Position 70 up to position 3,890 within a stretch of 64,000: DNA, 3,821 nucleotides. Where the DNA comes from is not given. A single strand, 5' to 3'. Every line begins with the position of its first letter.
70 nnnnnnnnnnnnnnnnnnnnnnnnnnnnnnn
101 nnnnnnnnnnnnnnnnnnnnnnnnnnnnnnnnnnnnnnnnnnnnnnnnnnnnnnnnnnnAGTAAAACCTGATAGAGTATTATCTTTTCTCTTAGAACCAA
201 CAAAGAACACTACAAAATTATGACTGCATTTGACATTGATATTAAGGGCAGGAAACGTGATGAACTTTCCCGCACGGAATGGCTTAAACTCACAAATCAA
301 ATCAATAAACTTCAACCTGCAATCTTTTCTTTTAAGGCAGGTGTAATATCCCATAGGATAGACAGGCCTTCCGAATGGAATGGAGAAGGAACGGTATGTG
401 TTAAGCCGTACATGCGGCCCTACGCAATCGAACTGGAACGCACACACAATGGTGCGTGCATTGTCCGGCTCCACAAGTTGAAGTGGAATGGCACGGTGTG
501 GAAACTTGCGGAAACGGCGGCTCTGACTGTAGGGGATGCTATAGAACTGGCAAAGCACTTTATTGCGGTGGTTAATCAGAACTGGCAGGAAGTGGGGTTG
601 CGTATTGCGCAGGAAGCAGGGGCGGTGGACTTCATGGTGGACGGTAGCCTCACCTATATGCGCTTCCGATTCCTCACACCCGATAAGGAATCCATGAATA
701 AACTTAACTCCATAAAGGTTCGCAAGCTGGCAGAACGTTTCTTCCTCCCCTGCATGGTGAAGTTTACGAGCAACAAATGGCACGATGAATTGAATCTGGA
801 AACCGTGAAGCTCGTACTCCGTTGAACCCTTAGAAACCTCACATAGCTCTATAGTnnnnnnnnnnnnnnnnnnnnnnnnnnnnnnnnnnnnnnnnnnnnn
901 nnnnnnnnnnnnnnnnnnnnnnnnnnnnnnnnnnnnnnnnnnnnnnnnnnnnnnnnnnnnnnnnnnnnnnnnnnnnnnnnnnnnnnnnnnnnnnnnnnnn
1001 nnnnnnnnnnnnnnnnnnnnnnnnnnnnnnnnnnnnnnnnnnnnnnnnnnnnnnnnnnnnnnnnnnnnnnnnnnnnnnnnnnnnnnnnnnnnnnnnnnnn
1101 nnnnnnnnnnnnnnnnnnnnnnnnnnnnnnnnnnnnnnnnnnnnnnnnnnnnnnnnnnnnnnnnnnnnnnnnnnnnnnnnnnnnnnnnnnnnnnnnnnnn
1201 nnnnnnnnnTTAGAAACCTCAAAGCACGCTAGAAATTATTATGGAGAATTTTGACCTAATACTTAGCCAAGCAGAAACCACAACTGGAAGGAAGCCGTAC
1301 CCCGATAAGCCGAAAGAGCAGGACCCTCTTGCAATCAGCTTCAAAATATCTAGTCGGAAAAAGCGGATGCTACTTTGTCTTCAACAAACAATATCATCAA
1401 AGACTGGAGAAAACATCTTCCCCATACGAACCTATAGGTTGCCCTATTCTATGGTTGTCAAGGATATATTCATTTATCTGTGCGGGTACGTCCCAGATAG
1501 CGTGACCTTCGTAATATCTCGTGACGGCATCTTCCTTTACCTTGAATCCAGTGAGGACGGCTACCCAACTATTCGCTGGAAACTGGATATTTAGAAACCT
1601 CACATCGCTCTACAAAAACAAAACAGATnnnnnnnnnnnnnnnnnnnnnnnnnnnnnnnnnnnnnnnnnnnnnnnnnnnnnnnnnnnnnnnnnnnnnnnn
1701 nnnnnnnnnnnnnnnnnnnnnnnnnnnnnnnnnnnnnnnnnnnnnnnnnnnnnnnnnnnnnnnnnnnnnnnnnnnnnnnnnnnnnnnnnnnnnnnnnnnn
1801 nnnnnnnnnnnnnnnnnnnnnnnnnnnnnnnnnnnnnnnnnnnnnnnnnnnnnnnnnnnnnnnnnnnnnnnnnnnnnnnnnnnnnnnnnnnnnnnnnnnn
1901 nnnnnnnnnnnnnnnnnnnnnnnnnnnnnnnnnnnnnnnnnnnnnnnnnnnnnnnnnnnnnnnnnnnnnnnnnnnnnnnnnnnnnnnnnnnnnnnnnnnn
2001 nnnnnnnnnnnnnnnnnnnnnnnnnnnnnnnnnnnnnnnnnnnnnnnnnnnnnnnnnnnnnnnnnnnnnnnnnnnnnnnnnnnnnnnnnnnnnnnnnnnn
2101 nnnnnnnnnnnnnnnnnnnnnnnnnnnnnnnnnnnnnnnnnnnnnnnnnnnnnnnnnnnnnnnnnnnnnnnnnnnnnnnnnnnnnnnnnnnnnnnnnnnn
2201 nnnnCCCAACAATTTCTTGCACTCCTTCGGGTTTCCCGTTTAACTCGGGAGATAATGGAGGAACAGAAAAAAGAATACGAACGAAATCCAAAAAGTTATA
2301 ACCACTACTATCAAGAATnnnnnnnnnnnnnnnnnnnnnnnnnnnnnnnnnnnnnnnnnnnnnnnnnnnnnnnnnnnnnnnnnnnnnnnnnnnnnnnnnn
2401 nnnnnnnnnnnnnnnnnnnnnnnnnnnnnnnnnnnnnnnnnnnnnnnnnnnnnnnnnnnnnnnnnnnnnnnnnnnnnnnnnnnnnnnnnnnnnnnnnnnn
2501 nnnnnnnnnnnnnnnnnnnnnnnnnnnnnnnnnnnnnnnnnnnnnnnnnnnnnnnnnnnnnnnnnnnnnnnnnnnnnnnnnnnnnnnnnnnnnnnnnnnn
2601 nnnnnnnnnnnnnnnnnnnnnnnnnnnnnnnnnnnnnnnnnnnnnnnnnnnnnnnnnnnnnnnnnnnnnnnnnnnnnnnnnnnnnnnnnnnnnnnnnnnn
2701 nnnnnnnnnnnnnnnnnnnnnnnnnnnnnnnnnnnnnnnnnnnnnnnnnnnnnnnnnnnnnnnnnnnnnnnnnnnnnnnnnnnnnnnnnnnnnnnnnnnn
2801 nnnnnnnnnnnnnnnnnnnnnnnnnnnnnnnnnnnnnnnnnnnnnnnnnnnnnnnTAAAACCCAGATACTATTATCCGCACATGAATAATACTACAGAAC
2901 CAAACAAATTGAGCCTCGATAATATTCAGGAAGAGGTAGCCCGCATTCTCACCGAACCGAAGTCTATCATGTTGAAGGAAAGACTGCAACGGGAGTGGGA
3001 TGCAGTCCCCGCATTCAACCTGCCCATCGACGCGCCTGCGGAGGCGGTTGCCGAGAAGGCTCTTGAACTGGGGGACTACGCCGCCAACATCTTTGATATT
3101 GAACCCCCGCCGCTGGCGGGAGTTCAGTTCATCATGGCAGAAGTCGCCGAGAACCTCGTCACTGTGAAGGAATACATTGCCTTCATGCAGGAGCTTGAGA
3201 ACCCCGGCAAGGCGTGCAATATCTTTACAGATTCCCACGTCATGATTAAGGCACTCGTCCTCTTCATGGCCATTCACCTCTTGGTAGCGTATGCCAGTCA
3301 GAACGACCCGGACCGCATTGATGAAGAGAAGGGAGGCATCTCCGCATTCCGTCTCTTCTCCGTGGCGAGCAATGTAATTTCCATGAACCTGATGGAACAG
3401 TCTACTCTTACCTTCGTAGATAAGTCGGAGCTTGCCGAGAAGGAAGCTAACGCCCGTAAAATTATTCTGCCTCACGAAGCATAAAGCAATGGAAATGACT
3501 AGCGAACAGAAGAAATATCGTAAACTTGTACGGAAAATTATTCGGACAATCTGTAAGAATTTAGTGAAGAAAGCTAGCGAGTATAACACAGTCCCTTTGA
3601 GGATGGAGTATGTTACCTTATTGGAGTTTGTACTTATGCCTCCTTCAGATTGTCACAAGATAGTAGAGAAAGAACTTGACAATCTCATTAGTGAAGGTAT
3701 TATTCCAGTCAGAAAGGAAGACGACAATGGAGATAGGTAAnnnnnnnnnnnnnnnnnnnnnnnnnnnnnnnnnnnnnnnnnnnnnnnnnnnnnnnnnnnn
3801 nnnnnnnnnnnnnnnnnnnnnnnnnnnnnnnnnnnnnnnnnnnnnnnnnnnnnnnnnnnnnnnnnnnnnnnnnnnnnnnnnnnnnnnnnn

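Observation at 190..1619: Conserved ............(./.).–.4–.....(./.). motif in front of four consecutive early-type genes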

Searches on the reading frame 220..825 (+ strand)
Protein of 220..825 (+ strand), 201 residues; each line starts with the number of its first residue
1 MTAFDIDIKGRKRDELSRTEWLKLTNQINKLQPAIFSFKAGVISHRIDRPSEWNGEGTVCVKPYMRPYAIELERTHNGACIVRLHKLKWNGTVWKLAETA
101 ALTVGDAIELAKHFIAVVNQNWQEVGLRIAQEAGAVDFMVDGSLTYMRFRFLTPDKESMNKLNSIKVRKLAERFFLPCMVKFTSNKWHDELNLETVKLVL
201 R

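Call 8: search_protein_families(library=phrogs, proteins=[window:220-825:+], max_evalue=0.01)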
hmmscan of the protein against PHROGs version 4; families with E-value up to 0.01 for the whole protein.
window:220-825:+ (201 aa): 0 families

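Call 32: search_protein_families(library=pfam, proteins=[window:220-825:+], max_evalue=0.05)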
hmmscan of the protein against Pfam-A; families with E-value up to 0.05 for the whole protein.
window:220-825:+ (201 aa): 0 families

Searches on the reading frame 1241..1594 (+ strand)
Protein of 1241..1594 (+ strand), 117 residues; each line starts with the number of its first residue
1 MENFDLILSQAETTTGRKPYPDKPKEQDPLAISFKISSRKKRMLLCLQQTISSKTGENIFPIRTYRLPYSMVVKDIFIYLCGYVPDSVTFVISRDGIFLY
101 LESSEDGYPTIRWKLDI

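Call 8: search_protein_families(library=phrogs, proteins=[window:1241-1594:+], max_evalue=0.01)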
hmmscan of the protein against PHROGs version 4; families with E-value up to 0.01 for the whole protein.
window:1241-1594:+ (117 aa): 1 family
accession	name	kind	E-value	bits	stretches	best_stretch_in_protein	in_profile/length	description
phrog_17181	-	unknown function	0.0065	17.5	0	33-65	6-38/51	-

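Call 32: search_protein_families(library=pfam, proteins=[window:1241-1594:+], max_evalue=0.05)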
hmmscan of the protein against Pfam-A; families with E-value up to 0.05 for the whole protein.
window:1241-1594:+ (117 aa): 0 families

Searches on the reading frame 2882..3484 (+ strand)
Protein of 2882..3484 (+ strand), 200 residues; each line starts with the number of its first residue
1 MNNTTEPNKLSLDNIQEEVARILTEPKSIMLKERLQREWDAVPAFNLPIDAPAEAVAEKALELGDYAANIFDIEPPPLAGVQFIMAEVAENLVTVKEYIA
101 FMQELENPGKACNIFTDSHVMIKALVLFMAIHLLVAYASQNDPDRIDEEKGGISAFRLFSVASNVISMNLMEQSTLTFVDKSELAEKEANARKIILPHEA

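Call 8: search_protein_families(library=phrogs, proteins=[window:2882-3484:+], max_evalue=0.01)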
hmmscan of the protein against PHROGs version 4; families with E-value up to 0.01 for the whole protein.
window:2882-3484:+ (200 aa): 0 families

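Call 32: search_protein_families(library=pfam, proteins=[window:2882-3484:+], max_evalue=0.05)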
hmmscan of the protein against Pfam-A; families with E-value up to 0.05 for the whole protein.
window:2882-3484:+ (200 aa): 2 families
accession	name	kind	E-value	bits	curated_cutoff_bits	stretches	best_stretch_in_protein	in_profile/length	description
PF18858.6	LPD39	-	0.036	14.2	27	0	79-106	24-51/198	Large polyvalent protein associated domain 39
PF03155.21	Alg6_Alg8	-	0.048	13.1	25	1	75-143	48-115/482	ALG6, ALG8 glycosyltransferase family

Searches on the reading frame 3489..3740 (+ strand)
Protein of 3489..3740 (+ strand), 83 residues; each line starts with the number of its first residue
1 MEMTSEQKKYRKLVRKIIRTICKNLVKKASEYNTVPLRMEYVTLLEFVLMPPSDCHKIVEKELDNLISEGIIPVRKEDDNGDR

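Call 32: search_protein_families(library=pfam, proteins=[window:3489-3740:+], max_evalue=0.05)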
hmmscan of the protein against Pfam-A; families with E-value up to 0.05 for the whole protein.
window:3489-3740:+ (83 aa): 1 family
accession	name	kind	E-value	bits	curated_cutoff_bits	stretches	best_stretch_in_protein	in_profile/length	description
PF15828.10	RDD1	-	0.016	15.8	27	1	6-26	39-59/77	Required for drug-induced death protein 1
